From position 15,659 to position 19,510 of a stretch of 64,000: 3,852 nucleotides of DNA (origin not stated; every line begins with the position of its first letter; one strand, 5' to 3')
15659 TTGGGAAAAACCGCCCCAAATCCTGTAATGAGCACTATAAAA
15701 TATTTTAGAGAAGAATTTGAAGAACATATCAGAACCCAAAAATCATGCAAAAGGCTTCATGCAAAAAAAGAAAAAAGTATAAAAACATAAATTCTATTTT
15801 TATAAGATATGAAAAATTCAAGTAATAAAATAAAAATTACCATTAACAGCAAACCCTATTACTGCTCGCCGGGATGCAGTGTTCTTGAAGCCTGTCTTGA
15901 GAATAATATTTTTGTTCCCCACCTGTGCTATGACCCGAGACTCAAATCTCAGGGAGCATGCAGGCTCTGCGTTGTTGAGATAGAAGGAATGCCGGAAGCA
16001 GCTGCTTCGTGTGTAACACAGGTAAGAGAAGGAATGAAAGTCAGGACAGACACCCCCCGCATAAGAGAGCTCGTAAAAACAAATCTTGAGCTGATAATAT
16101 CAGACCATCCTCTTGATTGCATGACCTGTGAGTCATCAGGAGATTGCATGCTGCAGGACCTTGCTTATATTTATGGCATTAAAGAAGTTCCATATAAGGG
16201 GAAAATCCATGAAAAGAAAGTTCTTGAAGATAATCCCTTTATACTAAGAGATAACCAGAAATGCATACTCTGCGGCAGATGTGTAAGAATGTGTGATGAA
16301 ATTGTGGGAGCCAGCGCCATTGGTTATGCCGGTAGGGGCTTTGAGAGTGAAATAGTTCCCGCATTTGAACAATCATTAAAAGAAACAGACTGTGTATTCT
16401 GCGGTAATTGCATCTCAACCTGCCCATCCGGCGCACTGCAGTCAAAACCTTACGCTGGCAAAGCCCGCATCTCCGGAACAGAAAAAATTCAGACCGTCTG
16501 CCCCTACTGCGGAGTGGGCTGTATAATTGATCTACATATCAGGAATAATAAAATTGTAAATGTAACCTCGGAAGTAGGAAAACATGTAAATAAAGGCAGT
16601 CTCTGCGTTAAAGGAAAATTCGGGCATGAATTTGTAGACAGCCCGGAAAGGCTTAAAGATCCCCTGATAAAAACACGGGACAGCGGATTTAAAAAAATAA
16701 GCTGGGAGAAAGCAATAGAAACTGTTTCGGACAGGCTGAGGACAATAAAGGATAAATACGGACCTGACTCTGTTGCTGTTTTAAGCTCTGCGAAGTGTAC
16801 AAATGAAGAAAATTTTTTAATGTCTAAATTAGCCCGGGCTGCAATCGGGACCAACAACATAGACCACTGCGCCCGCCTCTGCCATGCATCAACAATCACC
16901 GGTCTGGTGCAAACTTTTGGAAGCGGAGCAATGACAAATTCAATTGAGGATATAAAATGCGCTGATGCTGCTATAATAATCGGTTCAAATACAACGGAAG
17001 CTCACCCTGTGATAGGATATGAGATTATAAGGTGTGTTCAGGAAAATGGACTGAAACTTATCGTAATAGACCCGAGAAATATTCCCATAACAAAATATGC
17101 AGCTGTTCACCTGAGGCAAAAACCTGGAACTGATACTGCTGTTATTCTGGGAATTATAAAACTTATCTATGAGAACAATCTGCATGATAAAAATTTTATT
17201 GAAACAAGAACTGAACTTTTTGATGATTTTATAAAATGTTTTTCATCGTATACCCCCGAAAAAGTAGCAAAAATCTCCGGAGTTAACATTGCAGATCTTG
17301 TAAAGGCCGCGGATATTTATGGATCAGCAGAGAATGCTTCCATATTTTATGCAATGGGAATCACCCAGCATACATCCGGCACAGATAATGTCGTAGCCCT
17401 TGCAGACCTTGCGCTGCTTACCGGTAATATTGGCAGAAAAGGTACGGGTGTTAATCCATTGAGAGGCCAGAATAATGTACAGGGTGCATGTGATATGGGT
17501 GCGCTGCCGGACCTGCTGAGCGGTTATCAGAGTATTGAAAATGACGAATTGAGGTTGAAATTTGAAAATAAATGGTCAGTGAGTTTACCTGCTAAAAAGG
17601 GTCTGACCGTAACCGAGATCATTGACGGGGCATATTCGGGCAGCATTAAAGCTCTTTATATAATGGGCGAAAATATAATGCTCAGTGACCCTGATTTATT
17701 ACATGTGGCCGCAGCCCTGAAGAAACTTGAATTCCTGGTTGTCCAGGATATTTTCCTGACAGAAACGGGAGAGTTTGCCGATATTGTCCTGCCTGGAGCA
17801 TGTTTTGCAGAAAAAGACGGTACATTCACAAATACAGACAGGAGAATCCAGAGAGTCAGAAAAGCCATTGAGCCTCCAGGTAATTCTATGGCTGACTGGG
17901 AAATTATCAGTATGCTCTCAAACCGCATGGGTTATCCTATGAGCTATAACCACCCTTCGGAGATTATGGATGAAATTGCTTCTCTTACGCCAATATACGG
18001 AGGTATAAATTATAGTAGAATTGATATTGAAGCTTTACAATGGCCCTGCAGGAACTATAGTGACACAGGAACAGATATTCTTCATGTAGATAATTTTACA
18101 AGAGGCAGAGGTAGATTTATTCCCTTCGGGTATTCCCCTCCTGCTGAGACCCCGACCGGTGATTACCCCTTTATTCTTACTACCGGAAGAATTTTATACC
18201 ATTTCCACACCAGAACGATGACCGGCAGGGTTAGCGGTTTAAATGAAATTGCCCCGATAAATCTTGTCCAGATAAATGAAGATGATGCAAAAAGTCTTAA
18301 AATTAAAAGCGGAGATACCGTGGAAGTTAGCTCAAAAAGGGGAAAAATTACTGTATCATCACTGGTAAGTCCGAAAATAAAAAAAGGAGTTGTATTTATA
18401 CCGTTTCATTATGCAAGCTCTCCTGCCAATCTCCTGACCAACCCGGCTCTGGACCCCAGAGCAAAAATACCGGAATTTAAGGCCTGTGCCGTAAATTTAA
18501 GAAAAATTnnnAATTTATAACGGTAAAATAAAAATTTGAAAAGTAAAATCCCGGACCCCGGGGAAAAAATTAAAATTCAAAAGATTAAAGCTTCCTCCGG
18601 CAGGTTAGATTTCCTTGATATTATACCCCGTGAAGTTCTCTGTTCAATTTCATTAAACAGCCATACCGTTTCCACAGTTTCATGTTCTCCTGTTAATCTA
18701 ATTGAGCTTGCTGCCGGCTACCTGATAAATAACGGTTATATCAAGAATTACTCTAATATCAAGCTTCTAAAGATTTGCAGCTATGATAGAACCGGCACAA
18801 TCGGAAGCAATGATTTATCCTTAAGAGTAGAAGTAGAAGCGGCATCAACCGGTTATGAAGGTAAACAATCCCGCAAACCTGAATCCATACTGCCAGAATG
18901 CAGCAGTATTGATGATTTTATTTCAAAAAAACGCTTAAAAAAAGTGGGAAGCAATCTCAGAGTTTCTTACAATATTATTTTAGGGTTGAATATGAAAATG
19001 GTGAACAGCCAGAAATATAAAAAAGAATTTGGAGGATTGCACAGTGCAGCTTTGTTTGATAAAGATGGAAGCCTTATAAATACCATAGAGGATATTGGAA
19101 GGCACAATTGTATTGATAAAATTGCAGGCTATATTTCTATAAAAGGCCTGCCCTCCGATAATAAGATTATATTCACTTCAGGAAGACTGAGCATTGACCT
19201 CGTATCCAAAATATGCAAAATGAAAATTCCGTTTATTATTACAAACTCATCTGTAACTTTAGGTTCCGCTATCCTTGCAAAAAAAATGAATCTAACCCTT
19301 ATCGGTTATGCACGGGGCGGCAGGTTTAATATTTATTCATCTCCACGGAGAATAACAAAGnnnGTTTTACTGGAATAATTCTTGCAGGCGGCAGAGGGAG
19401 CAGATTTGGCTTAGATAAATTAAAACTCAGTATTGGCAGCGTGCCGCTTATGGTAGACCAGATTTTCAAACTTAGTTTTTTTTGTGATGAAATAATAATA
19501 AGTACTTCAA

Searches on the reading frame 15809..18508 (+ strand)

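Call 4: search_protein_families(library=pfam, proteins=[window:15809-18508:+], max_evalue=0.01)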
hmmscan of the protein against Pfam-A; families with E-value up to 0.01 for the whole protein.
window:15809-18508:+ (900 aa): 14 families
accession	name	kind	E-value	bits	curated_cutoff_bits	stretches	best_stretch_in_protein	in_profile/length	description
PF00384.28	Molybdopterin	-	4e-83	279.8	24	1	281-706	1-353/353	Molybdopterin oxidoreductase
PF01568.27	Molydop_binding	-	2.5e-33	114.8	26.8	1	788-894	1-110/110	Molydopterin dinucleotide binding domain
PF13510.11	Fer2_4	-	8.2e-20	71.1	22.8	1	6-82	2-81/82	2Fe-2S iron-sulfur cluster binding domain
PF10588.14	NADH-G_4Fe-4S_3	-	1.9e-17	63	27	1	90-127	2-39/40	NADH-ubiquinone oxidoreductase-G iron-sulfur binding region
PF04879.21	Molybdop_Fe4S4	-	1.6e-15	57.2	22.7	1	226-277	3-54/55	Molybdopterin oxidoreductase Fe4S4 domain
PF22117.2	Fer4_Nqo3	-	1.3e-12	48.1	27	1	143-210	2-66/67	NADH-quinone oxidoreductase subunit 3, ferredoxin-like domain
PF12838.12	Fer4_7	-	6.4e-09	36.6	27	2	151-209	1-52/52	4Fe-4S dicluster domain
PF13237.11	Fer4_10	-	6.3e-06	26.5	25.5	0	191-239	5-49/53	4Fe-4S dicluster domain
PF13187.11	Fer4_9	-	8e-06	26.2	27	1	195-236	2-42/52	4Fe-4S dicluster domain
PF00037.32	Fer4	-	2.7e-05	24.2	21.1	1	192-210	5-23/24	4Fe-4S binding domain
PF00111.32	Fer2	-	0.00045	20.5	21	1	18-62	11-52/77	2Fe-2S iron-sulfur cluster binding domain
PF13459.11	Fer4_15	-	0.00098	20.2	22.4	0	148-174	4-30/66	4Fe-4S single cluster domain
PF14697.11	Fer4_21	-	0.0013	19.2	35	1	148-207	4-53/59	4Fe-4S dicluster domain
PF02359.24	CDC48_N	-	0.0056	17.3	35.1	0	818-851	15-46/85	Cell division protein 48 (CDC48), N-terminal domain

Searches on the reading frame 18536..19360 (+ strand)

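Call 4: search_protein_families(library=pfam, proteins=[window:18536-19360:+], max_evalue=0.01)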
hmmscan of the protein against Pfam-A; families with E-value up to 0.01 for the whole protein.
window:18536-19360:+ (275 aa): 1 family
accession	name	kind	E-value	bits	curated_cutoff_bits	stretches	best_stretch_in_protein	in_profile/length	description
PF02634.21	FdhD-NarQ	-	6.1e-56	190.2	27.2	1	32-273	2-236/237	FdhD/NarQ family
